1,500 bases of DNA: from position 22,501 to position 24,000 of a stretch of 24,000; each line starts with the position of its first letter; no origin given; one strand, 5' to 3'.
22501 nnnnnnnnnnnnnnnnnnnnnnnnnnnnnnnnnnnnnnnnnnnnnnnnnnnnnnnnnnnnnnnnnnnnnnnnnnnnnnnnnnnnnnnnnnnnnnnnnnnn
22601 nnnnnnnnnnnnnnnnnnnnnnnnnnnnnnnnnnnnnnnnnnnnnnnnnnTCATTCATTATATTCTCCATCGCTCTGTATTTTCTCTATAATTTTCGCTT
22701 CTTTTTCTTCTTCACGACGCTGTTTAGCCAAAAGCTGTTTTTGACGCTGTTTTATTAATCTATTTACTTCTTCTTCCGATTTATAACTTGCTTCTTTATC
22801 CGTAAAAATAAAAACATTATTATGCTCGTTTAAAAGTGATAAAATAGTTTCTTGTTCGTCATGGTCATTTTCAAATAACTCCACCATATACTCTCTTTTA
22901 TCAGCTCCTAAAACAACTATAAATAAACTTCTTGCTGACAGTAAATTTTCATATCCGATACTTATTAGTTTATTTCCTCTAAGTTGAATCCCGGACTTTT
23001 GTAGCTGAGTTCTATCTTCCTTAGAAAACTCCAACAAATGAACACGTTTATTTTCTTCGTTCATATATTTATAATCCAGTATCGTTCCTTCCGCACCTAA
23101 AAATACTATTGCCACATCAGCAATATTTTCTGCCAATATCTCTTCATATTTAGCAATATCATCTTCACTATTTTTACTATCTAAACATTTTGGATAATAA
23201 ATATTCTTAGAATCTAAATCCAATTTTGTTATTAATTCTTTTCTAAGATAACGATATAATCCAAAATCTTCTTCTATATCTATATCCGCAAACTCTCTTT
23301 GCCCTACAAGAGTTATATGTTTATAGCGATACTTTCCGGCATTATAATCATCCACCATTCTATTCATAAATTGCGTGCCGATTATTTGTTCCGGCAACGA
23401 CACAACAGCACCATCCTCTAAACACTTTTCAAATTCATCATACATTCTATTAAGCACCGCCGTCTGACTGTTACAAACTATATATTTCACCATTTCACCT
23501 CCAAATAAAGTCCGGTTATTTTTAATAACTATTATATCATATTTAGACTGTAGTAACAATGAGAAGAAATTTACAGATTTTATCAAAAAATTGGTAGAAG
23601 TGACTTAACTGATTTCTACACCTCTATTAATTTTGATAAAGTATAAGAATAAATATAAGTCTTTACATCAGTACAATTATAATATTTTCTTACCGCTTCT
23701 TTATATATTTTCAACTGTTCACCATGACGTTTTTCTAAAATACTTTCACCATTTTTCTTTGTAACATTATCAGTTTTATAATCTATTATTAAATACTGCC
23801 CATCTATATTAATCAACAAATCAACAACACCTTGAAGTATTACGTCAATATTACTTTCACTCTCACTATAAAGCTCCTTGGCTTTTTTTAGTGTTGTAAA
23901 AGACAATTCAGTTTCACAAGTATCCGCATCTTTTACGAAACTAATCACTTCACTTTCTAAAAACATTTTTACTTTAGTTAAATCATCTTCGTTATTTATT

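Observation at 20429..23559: Orphan operon: two translationally coupled degenerate enzyme-fold proteins plus a DMT permease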

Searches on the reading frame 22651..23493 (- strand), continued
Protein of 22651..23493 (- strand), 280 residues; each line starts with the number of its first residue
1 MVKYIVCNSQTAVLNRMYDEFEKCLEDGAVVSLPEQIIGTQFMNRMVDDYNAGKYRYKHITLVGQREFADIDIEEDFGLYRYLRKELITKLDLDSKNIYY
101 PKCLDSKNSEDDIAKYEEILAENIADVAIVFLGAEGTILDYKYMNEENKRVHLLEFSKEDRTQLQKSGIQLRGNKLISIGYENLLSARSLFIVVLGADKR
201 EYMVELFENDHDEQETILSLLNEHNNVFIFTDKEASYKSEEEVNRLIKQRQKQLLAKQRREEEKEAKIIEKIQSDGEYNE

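Call 65: fold_search(model_id=the predicted structure, library=pdb)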
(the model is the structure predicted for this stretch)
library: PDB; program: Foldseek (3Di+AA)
matches with E <= 10: 1146; with E <= 0.001: 78
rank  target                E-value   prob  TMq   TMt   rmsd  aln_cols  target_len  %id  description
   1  1dea_A                2.4e-17  1.00  0.69  0.72   5.2       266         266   16  STRUCTURE AND CATALYTIC MECHANISM OF GLUCOSAMINE 6-PHOSPHATE DEAMINASE FROM ESCHERICHIA COLI AT 2.1 ANGSTROMS RESOLUTI (released 1996-01-29)
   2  4r7t_B                3.6e-17  1.00  0.72  0.76   4.3       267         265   16  Crystal structure of glucosamine-6-phosphate deaminase from Vibrio cholerae (released 2014-10-01)
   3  3hn6_B                3.6e-17  1.00  0.72  0.74   4.8       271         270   13  Crystal structure of glucosamine-6-phosphate deaminase from Borrelia burgdorferi (released 2009-06-09)
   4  7lqm_B                4.9e-17  1.00  0.71  0.74   4.0       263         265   17  Glucosamie-6-phosphate Deaminase from Pasturella multocida (released 2022-01-19)
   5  2bkv_B                5.6e-17  1.00  0.68  0.78   3.7       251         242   18  Structure and kinetics of a monomeric glucosamine-6-phosphate deaminase: missing link of the NagB superfamily (released 2005-03-09)
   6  3hn6_E                7.6e-17  1.00  0.71  0.74   5.0       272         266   13  Crystal structure of glucosamine-6-phosphate deaminase from Borrelia burgdorferi (released 2009-06-09)
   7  4r7t_C                1.0e-16  1.00  0.71  0.75   4.4       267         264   16  Crystal structure of glucosamine-6-phosphate deaminase from Vibrio cholerae (released 2014-10-01)
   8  7lqm_A                1.0e-16  1.00  0.69  0.75   4.5       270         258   16  Glucosamie-6-phosphate Deaminase from Pasturella multocida (released 2022-01-19)
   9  5hj5_B                1.2e-16  1.00  0.69  0.72   6.1       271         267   15  Crystal structure of tertiary complex of glucosamine-6-phosphate deaminase from Vibrio cholerae with BETA-D-GLUCOSE-6- (released 2016-02-03)
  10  1ne7_B                1.5e-16  1.00  0.70  0.71   4.0       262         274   12  HUMAN GLUCOSAMINE-6-PHOSPHATE DEAMINASE ISOMERASE AT 1.75 A RESOLUTION COMPLEXED WITH N-ACETYL-GLUCOSAMINE-6-PHOSPHATE (released 2003-09-23)
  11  1ne7_A                1.6e-16  1.00  0.71  0.71   3.9       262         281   12  HUMAN GLUCOSAMINE-6-PHOSPHATE DEAMINASE ISOMERASE AT 1.75 A RESOLUTION COMPLEXED WITH N-ACETYL-GLUCOSAMINE-6-PHOSPHATE (released 2003-09-23)
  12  2bkv_A                1.9e-16  1.00  0.70  0.80   3.3       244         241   18  Structure and kinetics of a monomeric glucosamine-6-phosphate deaminase: missing link of the NagB superfamily (released 2005-03-09)
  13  3hn6_A                1.9e-16  1.00  0.72  0.74   5.1       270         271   13  Crystal structure of glucosamine-6-phosphate deaminase from Borrelia burgdorferi (released 2009-06-09)
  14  3hn6_F                1.9e-16  1.00  0.70  0.75   5.2       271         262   14  Crystal structure of glucosamine-6-phosphate deaminase from Borrelia burgdorferi (released 2009-06-09)
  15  7lqn_A                2.4e-16  1.00  0.69  0.74   3.7       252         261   16  Glucosamine-6-phosphate Deaminase from H. influenzae (released 2022-01-19)
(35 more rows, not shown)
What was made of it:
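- On NagB, glucosamine-6-phosphate deaminase (TIGR00502, PF01182): Top 21 Foldseek PDB hits are all NagB, E 2e-17 to 2e-15 (call 65).
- On 6-phosphogluconolactonase (TIGR01198), the name NCBI gives to A: 6PGL structures rank below all the NagBs (call 65).
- Closest known: Glucosamine-6-phosphate deaminase NagB. Same: Foldseek E 2.4e-17, TM (target) 0.72-0.82 (call 65).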

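Call 73: search_protein_families(library=padloc, proteins=[window:22651-23493:-], max_evalue=0.01)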
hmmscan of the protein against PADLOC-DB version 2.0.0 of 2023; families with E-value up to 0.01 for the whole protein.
window:22651-23493:- (280 aa): 0 families

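Call 79: find_encoding_contigs(protein=P0181, flank=6000, max_places=2)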
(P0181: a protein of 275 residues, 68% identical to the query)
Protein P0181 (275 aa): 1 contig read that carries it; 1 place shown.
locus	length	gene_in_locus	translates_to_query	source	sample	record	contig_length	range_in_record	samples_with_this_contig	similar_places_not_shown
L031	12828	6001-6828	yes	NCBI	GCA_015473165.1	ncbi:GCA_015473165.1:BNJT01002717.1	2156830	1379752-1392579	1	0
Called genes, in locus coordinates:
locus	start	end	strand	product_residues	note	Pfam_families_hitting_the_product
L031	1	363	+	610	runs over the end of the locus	PF08439:Peptidase_M3_N, PF01432:Peptidase_M3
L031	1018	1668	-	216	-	PF00149:Metallophos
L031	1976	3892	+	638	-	PF00270:DEAD (faint), PF00580:UvrD-helicase, PF13245:AAA_19 (weak), PF00580:UvrD-helicase, PF13361:UvrD_C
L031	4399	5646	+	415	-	PF12705:PDDEXK_1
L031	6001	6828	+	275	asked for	PF01182:Glucosamine_iso (faint)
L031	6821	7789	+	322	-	-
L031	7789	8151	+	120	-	-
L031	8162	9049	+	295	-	PF00892:EamA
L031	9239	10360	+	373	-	PF07498:Rho_N, PF07497:Rho_RNA_bind, PF00006:ATP-synt_ab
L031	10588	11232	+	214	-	PF09335:VTT_dom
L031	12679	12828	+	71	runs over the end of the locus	PF01610:DDE_Tnp_ISL3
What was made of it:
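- Tried and rejected: A look-up meant to identify further named species returned a long-read assembly in which B and addA are fragmented, probably by sequencing errors (call 79).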

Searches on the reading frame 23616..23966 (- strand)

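Call 12: search_protein_families(library=pfam, proteins=[window:23616-23966:-], max_evalue=0.00001)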
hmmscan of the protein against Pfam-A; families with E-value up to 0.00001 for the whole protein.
window:23616-23966:- (116 aa): 1 family
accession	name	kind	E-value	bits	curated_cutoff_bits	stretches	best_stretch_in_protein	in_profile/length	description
PF12705.13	PDDEXK_1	-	1.5e-08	35.4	22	1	23-97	119-176/247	PD-(D/E)XK nuclease superfamily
